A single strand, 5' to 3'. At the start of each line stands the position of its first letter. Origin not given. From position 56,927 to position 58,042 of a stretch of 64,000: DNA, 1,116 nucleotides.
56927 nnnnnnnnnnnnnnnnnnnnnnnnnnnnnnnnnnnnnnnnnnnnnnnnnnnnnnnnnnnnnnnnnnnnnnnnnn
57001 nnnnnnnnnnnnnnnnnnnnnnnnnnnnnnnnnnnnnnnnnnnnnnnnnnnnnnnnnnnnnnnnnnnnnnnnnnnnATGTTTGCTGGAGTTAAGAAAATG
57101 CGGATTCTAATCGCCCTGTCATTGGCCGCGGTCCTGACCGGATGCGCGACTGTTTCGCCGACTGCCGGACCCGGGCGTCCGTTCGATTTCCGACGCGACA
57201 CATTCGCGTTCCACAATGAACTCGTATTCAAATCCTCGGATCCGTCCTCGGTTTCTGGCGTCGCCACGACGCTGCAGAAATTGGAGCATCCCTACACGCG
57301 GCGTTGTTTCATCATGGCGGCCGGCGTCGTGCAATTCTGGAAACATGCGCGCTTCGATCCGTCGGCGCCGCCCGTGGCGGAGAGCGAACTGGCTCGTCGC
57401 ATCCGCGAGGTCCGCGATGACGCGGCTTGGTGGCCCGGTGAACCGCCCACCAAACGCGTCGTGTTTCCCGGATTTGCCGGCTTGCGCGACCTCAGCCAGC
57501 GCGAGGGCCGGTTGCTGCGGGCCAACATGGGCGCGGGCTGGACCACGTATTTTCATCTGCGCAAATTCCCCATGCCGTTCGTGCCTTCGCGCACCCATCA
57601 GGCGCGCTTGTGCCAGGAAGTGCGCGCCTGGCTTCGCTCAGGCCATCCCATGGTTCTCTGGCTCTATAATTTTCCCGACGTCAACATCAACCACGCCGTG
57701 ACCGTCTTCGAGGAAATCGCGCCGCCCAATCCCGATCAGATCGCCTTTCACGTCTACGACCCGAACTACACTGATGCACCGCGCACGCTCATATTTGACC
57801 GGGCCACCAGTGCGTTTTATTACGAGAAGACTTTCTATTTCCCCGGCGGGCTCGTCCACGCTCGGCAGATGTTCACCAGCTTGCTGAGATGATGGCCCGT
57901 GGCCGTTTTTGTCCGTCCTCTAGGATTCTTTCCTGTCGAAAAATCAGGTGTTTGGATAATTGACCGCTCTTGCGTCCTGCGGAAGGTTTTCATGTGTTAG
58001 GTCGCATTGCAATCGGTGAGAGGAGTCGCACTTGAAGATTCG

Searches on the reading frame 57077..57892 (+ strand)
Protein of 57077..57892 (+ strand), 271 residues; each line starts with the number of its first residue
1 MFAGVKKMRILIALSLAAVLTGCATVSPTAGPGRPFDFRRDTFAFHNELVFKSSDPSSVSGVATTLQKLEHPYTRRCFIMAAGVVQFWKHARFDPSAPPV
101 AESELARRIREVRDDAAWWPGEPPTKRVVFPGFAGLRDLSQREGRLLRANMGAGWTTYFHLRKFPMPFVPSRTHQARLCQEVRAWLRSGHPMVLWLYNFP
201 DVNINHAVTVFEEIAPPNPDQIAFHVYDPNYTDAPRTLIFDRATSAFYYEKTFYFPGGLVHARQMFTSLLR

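Call 11: search_protein_families(library=pfam, proteins=[window:57077-57892:+], max_evalue=0.001)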
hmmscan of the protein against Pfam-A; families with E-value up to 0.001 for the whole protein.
window:57077-57892:+ (271 aa): 0 families

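Call 52: search_protein_families(library=pfam, proteins=[window:57077-57892:+], max_evalue=1)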
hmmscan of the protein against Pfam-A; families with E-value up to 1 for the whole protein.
window:57077-57892:+ (271 aa): 1 family
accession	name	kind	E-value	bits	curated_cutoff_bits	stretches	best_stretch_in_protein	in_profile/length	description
PF08139.17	LPAM_1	-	0.012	16.5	20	1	9-24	3-18/18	Prokaryotic membrane lipoprotein lipid attachment site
